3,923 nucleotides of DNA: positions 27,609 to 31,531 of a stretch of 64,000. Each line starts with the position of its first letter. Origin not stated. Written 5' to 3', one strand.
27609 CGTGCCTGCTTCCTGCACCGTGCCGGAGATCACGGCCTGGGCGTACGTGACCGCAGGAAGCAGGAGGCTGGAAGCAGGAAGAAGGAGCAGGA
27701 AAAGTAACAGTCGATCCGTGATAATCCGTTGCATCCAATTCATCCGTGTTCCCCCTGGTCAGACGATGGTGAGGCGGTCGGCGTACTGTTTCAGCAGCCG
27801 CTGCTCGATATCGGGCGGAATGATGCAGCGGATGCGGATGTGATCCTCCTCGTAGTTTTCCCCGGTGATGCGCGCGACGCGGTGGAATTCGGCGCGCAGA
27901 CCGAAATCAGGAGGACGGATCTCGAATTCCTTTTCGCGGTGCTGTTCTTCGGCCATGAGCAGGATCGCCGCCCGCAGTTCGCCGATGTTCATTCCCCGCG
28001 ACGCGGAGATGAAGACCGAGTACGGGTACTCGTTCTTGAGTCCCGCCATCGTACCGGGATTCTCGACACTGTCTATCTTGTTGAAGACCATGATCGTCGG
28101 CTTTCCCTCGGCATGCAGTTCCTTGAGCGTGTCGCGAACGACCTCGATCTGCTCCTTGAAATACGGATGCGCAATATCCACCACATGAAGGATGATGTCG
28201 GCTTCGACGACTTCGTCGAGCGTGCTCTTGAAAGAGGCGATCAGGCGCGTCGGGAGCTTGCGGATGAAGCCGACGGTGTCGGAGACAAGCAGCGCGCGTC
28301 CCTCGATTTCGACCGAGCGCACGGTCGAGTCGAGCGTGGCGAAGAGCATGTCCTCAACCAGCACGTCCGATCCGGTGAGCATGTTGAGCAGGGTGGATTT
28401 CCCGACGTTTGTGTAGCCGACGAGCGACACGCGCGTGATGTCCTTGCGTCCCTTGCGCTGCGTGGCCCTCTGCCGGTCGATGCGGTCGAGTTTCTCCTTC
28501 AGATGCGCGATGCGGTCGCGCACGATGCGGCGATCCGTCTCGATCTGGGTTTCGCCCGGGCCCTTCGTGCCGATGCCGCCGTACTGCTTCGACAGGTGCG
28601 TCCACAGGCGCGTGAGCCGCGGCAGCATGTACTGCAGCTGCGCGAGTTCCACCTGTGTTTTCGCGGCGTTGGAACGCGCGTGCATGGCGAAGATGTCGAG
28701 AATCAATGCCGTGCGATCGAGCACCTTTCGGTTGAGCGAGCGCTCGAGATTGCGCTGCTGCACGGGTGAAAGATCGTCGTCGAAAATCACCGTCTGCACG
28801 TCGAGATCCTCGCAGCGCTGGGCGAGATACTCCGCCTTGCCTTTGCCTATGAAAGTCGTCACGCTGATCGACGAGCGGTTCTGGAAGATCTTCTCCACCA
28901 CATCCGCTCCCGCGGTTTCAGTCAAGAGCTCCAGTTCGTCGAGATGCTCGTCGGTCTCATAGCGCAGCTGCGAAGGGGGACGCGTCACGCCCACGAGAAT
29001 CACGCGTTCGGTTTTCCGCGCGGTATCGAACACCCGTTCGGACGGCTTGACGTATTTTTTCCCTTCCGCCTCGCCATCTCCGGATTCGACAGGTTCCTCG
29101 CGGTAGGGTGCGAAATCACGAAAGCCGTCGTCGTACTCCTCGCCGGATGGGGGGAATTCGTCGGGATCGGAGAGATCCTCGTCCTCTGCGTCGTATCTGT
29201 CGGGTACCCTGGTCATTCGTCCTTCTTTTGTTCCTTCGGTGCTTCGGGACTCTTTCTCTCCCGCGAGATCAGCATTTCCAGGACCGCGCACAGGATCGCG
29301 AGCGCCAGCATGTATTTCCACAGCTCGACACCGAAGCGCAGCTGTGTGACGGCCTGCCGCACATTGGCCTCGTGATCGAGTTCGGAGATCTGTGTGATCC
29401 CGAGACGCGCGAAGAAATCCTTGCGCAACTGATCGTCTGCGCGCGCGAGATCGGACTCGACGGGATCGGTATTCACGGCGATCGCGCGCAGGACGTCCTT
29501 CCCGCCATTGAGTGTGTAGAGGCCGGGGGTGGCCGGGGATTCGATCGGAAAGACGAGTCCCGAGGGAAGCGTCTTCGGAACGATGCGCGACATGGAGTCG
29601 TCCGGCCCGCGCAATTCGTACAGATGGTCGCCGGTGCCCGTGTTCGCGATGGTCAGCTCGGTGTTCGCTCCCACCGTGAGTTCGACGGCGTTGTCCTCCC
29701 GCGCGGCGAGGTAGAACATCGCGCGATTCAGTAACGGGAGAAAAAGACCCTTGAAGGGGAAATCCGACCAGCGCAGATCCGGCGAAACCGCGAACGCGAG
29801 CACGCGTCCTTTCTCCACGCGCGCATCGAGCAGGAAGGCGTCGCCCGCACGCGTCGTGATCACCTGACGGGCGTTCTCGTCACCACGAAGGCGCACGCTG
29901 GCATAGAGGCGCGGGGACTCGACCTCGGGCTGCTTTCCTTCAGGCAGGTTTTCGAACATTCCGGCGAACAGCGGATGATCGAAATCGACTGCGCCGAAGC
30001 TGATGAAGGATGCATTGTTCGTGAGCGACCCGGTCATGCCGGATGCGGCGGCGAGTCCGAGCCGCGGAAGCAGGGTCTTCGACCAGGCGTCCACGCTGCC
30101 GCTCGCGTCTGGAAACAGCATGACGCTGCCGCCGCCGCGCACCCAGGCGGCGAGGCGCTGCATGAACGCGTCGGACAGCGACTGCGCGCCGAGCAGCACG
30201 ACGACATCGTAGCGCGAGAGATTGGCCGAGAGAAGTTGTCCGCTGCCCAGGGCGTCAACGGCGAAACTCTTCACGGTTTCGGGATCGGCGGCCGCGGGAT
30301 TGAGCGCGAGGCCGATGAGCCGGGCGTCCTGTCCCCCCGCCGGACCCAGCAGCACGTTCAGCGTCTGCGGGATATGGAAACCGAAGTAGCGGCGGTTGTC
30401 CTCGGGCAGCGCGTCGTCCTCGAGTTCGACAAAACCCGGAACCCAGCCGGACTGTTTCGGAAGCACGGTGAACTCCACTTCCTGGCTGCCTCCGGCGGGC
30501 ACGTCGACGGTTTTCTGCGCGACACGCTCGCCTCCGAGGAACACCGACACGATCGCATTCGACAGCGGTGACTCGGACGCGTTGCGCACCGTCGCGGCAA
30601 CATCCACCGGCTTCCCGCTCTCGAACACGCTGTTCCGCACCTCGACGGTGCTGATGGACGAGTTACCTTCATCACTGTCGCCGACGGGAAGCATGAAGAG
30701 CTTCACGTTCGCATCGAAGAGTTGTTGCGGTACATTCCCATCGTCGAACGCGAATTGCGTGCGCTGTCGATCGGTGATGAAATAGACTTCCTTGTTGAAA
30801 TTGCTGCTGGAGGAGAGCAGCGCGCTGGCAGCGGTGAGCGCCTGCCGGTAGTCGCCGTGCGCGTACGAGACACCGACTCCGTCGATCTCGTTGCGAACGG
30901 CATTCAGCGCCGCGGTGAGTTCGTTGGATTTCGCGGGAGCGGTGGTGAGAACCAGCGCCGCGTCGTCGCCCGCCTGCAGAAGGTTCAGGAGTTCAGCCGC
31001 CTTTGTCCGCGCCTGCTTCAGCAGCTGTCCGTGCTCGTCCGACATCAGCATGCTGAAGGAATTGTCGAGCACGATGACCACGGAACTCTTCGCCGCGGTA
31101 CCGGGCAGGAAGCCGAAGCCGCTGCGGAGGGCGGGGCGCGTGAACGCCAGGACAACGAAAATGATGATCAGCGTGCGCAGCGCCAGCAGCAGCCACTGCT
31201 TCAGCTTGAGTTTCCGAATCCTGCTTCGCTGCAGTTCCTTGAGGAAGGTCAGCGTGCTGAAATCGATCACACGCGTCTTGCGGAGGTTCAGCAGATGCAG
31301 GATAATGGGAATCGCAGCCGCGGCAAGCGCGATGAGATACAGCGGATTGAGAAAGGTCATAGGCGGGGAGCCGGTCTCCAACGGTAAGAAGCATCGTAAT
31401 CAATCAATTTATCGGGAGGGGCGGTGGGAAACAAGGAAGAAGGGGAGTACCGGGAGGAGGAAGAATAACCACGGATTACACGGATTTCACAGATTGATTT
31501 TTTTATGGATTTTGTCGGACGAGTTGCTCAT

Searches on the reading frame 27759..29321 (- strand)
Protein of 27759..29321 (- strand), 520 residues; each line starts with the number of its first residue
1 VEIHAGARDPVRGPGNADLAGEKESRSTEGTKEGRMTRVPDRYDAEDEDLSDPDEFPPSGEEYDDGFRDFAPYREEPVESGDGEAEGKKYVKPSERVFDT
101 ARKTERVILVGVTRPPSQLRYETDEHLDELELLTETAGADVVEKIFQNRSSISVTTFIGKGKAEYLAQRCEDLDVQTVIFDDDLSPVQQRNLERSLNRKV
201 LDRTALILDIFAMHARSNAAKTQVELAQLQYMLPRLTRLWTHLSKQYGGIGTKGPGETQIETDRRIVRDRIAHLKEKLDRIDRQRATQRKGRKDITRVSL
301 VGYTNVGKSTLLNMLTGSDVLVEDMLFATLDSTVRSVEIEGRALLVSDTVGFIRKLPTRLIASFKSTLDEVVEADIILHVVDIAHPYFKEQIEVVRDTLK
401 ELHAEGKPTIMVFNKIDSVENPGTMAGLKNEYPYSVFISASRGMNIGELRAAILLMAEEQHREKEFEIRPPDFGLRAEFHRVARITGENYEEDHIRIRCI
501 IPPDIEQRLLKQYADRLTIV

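Call 49: search_protein_families(library=ncbifam, proteins=[window:27759-29321:-], max_evalue=0.00001)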
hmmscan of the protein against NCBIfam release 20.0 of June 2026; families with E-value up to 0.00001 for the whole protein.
window:27759-29321:- (520 aa): 18 families
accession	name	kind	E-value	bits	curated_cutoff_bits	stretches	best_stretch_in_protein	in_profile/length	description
TIGR03156.1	GTP_HflX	equivalog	6.9e-136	452.8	216.75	1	106-453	1-347/351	GTPase HflX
NF008280.0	PRK11058.1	equivalog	4.9e-103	345.2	441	1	98-502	2-407/426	ribosome rescue GTPase HflX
TIGR03594.1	GTPase_EngA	equivalog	6.4e-22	78.1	306.7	1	297-465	2-168/432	ribosome biogenesis GTPase Der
NF000908.1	PRK00089.1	equivalog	3.9e-17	62.5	237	1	297-460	5-170/291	GTPase Era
TIGR00450.1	mnmE_trmE_thdF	equivalog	3.9e-17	62.5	252.6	1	262-428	177-338/446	tRNA uridine-5-carboxymethylaminomethyl(34) synthesis GTPase MnmE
NF003661.0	PRK05291.1-3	equivalog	1.7e-15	57.4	380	1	265-462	187-375/448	tRNA uridine-5-carboxymethylaminomethyl(34) synthesis GTPase MnmE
NF007071.0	PRK09518.1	equivalog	4.7e-15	55.1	953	1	285-465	261-439/706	bifunctional cytidylate kinase/GTPase Der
TIGR03918.1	GTP_HydF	equivalog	5.8e-15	55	325.55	1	296-464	8-174/392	[FeFe] hydrogenase H-cluster maturation GTPase HydF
NF008955.0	PRK12297.1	equivalog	1.3e-13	50.6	406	1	295-464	159-335/429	GTPase ObgE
NF002828.0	PRK03003.1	equivalog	3.5e-13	49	631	1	283-464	27-207/477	ribosome biogenesis GTPase Der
NF008956.1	PRK12299.1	equivalog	3.6e-13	49.2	300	1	295-454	158-322/327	GTPase ObgE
TIGR02729.1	Obg_CgtA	equivalog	9.4e-13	47.9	280.25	1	295-454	157-325/329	Obg family GTPase CgtA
TIGR00231.1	small_GTP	domain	6.5e-12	45.5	42.5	1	296-420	4-126/164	GTP-binding protein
TIGR00436.1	era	equivalog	2.4e-10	40.2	116.25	1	297-452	2-158/270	GTPase Era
NF007171.0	PRK09602.1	subfamily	8.2e-09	34.8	387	0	297-333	4-40/397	YchF-related putative GTPase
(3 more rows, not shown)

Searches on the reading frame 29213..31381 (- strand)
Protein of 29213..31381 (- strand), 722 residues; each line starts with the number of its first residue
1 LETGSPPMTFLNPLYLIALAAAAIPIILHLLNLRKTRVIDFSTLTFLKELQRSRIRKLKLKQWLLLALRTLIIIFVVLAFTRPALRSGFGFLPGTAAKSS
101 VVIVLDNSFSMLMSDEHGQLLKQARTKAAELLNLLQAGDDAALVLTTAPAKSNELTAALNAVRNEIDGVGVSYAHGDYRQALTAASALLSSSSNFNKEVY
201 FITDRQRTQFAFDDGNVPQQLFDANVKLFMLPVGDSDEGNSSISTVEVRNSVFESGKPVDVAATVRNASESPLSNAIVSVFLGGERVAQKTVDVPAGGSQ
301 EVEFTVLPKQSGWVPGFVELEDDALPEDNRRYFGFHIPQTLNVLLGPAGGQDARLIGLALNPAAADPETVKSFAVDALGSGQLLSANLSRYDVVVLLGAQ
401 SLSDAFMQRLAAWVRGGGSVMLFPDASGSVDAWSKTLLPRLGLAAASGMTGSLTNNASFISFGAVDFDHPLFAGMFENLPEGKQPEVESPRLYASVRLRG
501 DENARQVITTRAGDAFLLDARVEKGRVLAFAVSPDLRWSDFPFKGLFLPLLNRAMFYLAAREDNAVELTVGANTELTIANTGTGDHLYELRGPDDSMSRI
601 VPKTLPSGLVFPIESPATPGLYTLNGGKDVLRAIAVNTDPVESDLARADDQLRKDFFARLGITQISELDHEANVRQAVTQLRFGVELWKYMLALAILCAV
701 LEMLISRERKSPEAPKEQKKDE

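Call 49: search_protein_families(library=ncbifam, proteins=[window:29213-31381:-], max_evalue=0.00001)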
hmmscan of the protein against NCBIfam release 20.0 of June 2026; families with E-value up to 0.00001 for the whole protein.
window:29213-31381:- (722 aa): 1 family
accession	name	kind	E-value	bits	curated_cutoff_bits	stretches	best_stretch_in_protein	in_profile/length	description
TIGR02226.1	two_anch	domain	7.6e-22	77.4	23.05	1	8-87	1-80/82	N-terminal double-transmembrane domain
